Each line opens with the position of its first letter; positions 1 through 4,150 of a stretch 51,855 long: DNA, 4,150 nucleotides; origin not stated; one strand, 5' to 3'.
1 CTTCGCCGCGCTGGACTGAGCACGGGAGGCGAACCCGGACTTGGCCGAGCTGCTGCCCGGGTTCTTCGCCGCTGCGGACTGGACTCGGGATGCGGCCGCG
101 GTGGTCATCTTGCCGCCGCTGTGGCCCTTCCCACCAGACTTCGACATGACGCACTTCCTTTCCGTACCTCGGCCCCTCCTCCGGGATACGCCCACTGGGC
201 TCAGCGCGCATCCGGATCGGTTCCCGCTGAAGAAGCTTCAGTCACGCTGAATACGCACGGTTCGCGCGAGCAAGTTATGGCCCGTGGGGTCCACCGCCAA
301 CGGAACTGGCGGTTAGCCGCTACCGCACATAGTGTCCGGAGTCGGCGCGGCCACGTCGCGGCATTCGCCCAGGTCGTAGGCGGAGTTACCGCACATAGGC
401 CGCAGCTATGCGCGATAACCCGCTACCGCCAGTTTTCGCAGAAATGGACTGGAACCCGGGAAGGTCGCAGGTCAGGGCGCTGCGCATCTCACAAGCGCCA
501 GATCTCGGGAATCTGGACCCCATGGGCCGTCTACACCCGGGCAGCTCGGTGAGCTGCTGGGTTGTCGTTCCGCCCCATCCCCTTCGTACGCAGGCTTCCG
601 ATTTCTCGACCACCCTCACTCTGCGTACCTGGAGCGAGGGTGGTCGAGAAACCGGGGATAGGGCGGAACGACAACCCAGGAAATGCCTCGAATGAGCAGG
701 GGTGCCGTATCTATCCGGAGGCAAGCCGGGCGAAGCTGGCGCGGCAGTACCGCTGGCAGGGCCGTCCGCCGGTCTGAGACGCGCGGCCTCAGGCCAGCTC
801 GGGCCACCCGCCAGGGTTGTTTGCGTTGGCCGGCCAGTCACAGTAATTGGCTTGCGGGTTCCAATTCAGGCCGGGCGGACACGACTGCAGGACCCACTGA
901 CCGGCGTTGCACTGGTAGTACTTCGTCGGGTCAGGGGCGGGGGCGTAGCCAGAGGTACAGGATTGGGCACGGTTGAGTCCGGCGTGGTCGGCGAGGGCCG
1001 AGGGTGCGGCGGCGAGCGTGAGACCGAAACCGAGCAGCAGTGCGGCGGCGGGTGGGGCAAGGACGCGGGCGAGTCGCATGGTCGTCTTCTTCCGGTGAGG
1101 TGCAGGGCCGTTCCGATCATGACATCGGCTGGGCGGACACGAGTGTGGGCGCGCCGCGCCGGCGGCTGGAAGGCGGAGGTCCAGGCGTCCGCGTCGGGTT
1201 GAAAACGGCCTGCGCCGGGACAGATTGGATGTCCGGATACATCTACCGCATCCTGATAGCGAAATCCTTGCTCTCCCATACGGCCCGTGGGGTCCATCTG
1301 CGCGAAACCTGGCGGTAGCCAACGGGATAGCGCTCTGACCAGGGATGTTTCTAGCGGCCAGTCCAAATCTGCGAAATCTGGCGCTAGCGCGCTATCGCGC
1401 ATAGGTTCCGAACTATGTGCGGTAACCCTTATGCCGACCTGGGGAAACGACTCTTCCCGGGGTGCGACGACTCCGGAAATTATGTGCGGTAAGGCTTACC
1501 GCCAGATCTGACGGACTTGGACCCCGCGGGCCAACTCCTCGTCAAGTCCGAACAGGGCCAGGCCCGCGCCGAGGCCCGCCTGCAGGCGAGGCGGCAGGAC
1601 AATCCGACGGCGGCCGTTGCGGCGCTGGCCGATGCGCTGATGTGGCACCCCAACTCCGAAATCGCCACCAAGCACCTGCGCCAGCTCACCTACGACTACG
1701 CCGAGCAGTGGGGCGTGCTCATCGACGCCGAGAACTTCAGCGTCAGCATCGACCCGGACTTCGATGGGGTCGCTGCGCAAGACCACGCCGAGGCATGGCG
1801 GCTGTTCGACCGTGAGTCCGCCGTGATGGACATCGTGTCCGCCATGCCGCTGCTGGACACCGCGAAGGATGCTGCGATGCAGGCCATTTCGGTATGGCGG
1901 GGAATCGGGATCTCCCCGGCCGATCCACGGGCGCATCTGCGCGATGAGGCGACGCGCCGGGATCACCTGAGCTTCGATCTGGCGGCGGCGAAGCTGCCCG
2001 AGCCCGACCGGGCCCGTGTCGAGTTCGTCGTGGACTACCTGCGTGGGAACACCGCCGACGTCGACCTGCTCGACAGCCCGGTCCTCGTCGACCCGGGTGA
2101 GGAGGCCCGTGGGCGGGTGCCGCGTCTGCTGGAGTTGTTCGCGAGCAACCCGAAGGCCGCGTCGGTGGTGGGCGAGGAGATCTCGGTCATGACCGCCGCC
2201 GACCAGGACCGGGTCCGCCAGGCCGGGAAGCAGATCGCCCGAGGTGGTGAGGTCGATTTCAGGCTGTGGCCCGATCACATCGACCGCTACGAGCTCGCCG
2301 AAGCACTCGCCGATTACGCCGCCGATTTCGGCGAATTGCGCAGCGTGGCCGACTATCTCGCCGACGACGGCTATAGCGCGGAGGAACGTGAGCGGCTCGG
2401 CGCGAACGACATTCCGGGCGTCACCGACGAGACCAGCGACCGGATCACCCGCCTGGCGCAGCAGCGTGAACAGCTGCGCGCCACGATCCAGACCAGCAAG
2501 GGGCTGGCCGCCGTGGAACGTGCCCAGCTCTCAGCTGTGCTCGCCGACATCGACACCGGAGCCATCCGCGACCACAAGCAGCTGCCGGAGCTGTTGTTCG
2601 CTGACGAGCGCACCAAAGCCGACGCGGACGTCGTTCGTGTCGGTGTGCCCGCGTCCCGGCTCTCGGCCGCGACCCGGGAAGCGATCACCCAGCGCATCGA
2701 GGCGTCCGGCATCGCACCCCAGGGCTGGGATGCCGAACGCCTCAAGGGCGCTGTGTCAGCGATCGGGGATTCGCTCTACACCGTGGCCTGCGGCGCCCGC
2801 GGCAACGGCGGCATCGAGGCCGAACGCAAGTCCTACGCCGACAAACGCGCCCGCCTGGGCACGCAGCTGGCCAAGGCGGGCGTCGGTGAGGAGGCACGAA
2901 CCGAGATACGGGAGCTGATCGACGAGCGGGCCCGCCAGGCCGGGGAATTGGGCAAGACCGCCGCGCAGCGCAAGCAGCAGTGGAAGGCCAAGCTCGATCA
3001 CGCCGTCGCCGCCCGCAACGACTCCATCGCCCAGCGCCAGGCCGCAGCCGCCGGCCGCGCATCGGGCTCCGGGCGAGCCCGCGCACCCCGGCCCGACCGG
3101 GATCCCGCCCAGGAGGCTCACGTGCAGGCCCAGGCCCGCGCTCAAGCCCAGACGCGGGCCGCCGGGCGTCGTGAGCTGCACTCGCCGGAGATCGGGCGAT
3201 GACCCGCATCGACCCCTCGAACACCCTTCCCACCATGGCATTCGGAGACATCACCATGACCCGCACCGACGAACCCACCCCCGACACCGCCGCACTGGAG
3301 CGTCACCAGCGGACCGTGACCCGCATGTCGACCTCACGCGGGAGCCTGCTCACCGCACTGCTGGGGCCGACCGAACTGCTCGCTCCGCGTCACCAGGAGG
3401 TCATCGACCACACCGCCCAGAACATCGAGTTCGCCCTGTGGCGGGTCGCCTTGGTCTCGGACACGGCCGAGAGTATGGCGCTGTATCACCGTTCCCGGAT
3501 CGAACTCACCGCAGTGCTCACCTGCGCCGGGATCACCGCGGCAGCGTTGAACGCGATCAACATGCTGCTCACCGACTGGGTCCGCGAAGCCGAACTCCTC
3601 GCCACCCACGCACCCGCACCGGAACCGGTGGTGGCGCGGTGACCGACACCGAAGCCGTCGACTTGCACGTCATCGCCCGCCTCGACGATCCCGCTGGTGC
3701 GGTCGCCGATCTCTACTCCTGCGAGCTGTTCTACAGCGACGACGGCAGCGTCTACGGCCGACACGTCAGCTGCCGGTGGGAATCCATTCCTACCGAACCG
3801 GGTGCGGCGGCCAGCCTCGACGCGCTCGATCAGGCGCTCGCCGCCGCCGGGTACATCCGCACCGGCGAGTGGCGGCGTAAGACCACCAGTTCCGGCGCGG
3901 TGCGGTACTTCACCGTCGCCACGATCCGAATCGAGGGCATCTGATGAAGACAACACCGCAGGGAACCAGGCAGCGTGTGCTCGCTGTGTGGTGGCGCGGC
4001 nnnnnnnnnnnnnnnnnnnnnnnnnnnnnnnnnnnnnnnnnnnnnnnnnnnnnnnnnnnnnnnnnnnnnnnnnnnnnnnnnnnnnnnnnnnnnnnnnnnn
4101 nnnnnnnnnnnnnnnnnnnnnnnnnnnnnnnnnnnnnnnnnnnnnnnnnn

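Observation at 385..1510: Inverted-repeat-bounded ~1.1-kb insert carrying a peritrophin-A (CBM14)-type chitin-binding domain gene; it appears to have truncated paralog 1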

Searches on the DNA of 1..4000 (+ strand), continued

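Call 54: search_dna_similar(query=window:278-530:+, collection=plasmids, mode=distant, max_evalue=10, max_rows=30)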
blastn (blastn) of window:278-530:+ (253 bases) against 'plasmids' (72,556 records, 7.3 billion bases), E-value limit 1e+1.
Records with a match: 44; places in all: 46; records where one place covers at least 80% of the query: 0.
Best place of each record, by identity: >=99% 12; 95-99% 2; 90-95% 13; 80-90% 15; 60-80% 2.
By first word of the organism name: Rhizobium 14; Shinella 6; Agrobacterium 6; Streptomyces 4; Ralstonia 1; Nocardia 1; Novosphingobium 1; Nonomuraea 1; Miltoncostaea 1; Natrinema 1; and 8 more.
By predicted mobility (MOB-suite, as given by PLSDB): non-mobilizable 32; conjugative 9; mobilizable 3.
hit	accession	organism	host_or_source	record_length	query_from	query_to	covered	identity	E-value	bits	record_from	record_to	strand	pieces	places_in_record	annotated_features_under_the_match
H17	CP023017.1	Ralstonia solanacearum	Solanum tuberosum,single cell,Potato ...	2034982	30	88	23%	74.6%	9e+0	37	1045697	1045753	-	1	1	hypothetical protein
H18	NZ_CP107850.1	Nocardia sp. NBC_00511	-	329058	110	160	20%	76.5%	3e+0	39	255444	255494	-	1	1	none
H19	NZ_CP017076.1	Novosphingobium resinovorum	single cell,soil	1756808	12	51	16%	82.5%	9e+0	38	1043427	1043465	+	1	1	none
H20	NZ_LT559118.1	Nonomuraea gerenzanensis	-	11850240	60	99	16%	80.0%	9e+0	37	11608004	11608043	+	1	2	none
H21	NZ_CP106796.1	Streptomyces sp. HUAS 14-6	microorganism,rhizosphere soil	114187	61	99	15%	82.1%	3e+0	40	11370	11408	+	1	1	none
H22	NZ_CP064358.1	Miltoncostaea oceani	pure culture,marine sediment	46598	33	71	15%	81.0%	9e+0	37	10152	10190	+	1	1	cofG: 7,8-didemethyl-8-hydroxy-5-deazariboflavin synthase CofG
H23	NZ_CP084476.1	Natrinema sp. DC36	cell culture,sediment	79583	66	100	14%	88.6%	3e+0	39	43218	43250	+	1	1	S8 family serine peptidase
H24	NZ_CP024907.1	Paraburkholderia caledonica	soil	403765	189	222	13%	88.6%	3e+0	39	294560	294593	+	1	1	hypothetical protein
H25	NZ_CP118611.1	Ensifer adhaerens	Pure isolate,Rhizosphere of Cyperus ...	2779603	21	56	14%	83.3%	3e+0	39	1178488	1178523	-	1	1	none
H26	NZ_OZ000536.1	Shinella sp. WSC3-e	-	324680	200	233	13%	86.1%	8e-1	41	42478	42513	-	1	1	aliphatic amidase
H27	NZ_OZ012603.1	Shinella sp. WSD5-1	-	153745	200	233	13%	86.1%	8e-1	41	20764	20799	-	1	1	aliphatic amidase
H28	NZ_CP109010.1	Streptomyces sp. NBC_00690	-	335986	72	105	13%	85.3%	3e+0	40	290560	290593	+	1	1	ATP-binding protein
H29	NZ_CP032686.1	Rhizobium sp. CCGE531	Phaseolus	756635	70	104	14%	82.9%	9e+0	37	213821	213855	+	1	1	mannitol dehydrogenase family protein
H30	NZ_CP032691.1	Rhizobium sp. CCGE532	Phaseolus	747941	70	104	14%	82.9%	9e+0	37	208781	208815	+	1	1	mannitol dehydrogenase family protein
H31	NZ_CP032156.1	Mycobacterium sp. ELW1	whole organism,Stream sediment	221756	89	118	12%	90.0%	8e-1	42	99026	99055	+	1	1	none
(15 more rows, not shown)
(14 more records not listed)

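Call 55: get_annotated_region(hit=H18, flank=4000)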
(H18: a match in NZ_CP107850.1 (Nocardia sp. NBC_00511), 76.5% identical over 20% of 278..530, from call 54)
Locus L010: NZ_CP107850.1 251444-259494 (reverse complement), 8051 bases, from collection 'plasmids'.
description: Nocardia sp. NBC_00511 plasmid unnamed1, complete sequence
organism: Nocardia sp. NBC_00511 (NCBI taxid 2903591)
taxonomy: Bacteria; Actinomycetota; Actinomycetes; Mycobacteriales; Nocardiaceae; Nocardia; Nocardia sp. NBC 00511
host: -; source: -; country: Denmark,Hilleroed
typing (MOB-suite, as given by PLSDB): non-mobilizable
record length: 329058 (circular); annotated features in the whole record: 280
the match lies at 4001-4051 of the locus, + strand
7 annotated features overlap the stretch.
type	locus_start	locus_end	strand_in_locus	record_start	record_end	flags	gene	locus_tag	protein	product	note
CDS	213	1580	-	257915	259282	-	gltX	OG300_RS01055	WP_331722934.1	glutamate--tRNA ligase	GO:0006424 - glutamyl-tRNA aminoacylation [Evidence IEA]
CDS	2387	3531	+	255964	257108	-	-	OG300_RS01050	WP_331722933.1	IS3 family transposase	-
CDS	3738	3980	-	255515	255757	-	-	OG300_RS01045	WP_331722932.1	hypothetical protein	-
CDS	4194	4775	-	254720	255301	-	-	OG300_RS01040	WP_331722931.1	TetR/AcrR family transcriptional regulator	GO:0006355 - regulation of DNA-templated transcription [Evidence IEA]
CDS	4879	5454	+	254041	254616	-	-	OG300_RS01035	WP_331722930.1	TIGR03086 family metal-binding protein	-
CDS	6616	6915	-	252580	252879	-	-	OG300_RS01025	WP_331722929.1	hypothetical protein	-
CDS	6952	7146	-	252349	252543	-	-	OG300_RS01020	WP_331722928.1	hypothetical protein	-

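Call 88: search_dna_similar(query=window:545-760:+, collection=plasmids, mode=distant, max_evalue=0.1, max_rows=30)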
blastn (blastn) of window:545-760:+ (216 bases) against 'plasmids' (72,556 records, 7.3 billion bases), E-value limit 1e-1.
Records with a match: 3; places in all: 4; records where one place covers at least 80% of the query: 0.
Best place of each record, by identity: 80-90% 2; 60-80% 1.
By first word of the organism name: Nocardia 3.
By predicted mobility (MOB-suite, as given by PLSDB): non-mobilizable 3.
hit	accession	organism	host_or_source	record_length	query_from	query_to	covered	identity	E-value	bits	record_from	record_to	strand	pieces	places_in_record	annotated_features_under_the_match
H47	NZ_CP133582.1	Nocardia farcinica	stool,stool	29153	5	126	56%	84.4%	4e-29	135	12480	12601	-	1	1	none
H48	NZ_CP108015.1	Nocardia salmonicida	-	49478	6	126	56%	78.5%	2e-19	102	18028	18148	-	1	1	none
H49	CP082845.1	Nocardia asteroides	-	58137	1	111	51%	84.7%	8e-25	121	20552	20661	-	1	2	none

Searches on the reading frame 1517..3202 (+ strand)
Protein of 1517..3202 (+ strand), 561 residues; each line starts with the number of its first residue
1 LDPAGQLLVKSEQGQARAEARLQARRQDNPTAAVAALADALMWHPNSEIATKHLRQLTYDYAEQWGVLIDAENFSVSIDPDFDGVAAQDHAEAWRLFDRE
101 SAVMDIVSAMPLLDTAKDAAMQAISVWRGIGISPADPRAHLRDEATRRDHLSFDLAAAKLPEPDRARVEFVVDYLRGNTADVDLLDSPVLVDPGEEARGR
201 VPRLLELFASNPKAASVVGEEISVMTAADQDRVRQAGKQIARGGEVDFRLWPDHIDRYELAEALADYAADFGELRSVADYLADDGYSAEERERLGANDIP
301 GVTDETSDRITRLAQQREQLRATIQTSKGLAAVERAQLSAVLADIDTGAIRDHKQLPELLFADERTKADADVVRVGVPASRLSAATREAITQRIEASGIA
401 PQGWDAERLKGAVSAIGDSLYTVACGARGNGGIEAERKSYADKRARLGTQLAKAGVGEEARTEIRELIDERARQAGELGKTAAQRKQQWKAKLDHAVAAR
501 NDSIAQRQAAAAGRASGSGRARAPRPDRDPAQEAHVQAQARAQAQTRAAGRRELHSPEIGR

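Call 6: search_protein_families(library=pfam, proteins=[window:1517-3202:+], max_evalue=1)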
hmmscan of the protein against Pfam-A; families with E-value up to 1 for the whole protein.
window:1517-3202:+ (561 aa): 0 families

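Call 20: search_dna_similar(query=window:1517-3202:+, collection=plasmids, mode=protein, max_rows=40)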
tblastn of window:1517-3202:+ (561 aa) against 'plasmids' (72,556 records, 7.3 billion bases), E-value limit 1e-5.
Records with a match: 12; places in all: 26; records where one place covers at least 80% of the query: 9.
Best place of each record, by identity: <60% 12.
By first word of the organism name: Nocardia 12.
By predicted mobility (MOB-suite, as given by PLSDB): non-mobilizable 8; mobilizable 4.
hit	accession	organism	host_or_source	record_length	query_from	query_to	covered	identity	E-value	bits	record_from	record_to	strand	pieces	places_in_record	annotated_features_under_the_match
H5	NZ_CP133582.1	Nocardia farcinica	stool,stool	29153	42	502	82%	55.6%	1e-119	396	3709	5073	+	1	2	hypothetical protein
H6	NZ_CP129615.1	Nocardia sp. PE-7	cell culture,an LDPE film in soil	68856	29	504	85%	43.1%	5e-85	296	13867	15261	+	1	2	none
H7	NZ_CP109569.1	Nocardia sp. NBC_01377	-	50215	43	502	82%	44.1%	1e-91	315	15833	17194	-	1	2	RRQRL motif-containing zinc-binding protein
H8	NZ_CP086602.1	Nocardia farcinica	Homo sapiens,whole organism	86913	29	504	85%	41.3%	1e-64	236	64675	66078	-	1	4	RRQRL motif-containing zinc-binding protein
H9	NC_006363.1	Nocardia farcinica IFM 10152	-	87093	29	504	85%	41.3%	1e-64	236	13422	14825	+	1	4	RRQRL motif-containing zinc-binding protein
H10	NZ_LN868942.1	Nocardia farcinica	not known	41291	29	503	85%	40.8%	5e-62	228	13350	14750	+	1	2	RRQRL motif-containing zinc-binding protein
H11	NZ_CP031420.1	Nocardia farcinica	Homo sapiens,Madura foot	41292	29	503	85%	40.8%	5e-62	228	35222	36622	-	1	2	RRQRL motif-containing zinc-binding protein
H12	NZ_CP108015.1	Nocardia salmonicida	-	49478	43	504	82%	36.2%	5e-60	223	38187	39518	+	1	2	RRQRL motif-containing zinc-binding protein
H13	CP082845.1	Nocardia asteroides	-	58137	47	499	81%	35.9%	5e-49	190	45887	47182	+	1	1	hypothetical protein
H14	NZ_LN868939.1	Nocardia farcinica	not known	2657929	145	503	64%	43.2%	4e-41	195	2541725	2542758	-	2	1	none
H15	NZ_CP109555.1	Nocardia sp. NBC_01388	-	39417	43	489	80%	26.8%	1e-14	85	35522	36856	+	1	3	toprim domain-containing protein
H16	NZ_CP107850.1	Nocardia sp. NBC_00511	-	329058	121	493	66%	29.6%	1e-11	76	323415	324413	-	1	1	hypothetical protein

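Call 35: search_protein_families(library=ncbifam, proteins=[window:1517-3202:+], max_evalue=0.01)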
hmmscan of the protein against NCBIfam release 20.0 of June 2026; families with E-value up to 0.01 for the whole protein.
window:1517-3202:+ (561 aa): 0 families

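Call 47: get_annotated_region(hit=H5, flank=4500)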
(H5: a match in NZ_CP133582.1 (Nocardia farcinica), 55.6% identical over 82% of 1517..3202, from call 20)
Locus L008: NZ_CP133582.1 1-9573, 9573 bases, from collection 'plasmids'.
description: Nocardia farcinica strain HB204 plasmid unnamed2, complete sequence
organism: Nocardia farcinica (NCBI taxid 37329)
taxonomy: Bacteria; Actinomycetota; Actinomycetes; Mycobacteriales; Nocardiaceae; Nocardia; Nocardia farcinica
host: -; source: stool,stool; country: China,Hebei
typing (MOB-suite, as given by PLSDB): non-mobilizable
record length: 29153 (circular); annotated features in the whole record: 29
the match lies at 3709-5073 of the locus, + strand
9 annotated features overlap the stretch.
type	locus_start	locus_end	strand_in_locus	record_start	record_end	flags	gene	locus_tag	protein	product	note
CDS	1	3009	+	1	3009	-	-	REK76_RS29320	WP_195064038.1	toprim domain-containing protein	-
CDS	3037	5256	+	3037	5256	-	-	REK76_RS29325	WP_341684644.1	hypothetical protein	-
CDS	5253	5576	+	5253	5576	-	-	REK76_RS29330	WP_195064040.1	hypothetical protein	-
CDS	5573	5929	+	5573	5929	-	-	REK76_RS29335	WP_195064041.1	hypothetical protein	-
CDS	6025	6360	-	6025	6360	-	-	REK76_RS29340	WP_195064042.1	hypothetical protein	-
CDS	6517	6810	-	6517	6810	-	-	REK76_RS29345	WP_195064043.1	type II toxin-antitoxin system RelE/ParE family toxin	GO:0030541 - plasmid partitioning [Evidence IEA]; GO:0051290 - protein heterotetramerization [Evidence IEA]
CDS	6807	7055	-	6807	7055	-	-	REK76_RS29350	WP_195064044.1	type II toxin-antitoxin system ParD family antitoxin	GO:0051983 - regulation of chromosome segregation [Evidence IEA]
CDS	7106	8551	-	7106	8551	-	-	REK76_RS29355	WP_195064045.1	3'-5' exonuclease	-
CDS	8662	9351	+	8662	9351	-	-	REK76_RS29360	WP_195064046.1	hypothetical protein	-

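Call 48: get_annotated_region(hit=H7, flank=5000)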
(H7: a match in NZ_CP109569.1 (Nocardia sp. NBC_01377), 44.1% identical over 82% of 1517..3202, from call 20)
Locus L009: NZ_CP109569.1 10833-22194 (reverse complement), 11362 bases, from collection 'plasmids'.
description: Nocardia sp. NBC_01377 plasmid unnamed3, complete sequence
organism: Nocardia sp. NBC_01377 (NCBI taxid 2903595)
taxonomy: Bacteria; Actinomycetota; Actinomycetes; Mycobacteriales; Nocardiaceae; Nocardia; Nocardia sp. NBC 01377
host: -; source: -; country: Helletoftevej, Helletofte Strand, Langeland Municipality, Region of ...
typing (MOB-suite, as given by PLSDB): non-mobilizable
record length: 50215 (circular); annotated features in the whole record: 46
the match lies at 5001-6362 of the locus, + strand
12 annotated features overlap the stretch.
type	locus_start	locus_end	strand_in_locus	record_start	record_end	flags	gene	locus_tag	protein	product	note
CDS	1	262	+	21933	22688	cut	-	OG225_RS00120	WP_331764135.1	DUF4913 domain-containing protein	-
CDS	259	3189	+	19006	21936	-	-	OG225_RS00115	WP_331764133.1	toprim domain-containing protein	-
CDS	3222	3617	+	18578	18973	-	-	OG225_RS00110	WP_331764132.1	hypothetical protein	-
CDS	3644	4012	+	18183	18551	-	-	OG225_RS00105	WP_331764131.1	hypothetical protein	-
CDS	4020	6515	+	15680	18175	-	-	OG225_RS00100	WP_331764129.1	RRQRL motif-containing zinc-binding protein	-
CDS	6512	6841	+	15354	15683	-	-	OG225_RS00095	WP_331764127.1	hypothetical protein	-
CDS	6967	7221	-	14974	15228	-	-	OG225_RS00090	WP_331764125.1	hypothetical protein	-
CDS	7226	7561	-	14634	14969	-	-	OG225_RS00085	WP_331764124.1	DUF6247 family protein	-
CDS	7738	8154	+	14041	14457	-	-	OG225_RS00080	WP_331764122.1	hypothetical protein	-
CDS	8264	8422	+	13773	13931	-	-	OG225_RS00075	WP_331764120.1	hypothetical protein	-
CDS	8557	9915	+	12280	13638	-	-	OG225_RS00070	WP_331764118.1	pentapeptide repeat-containing protein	-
CDS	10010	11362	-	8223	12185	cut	-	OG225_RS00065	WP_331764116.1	tetratricopeptide repeat protein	-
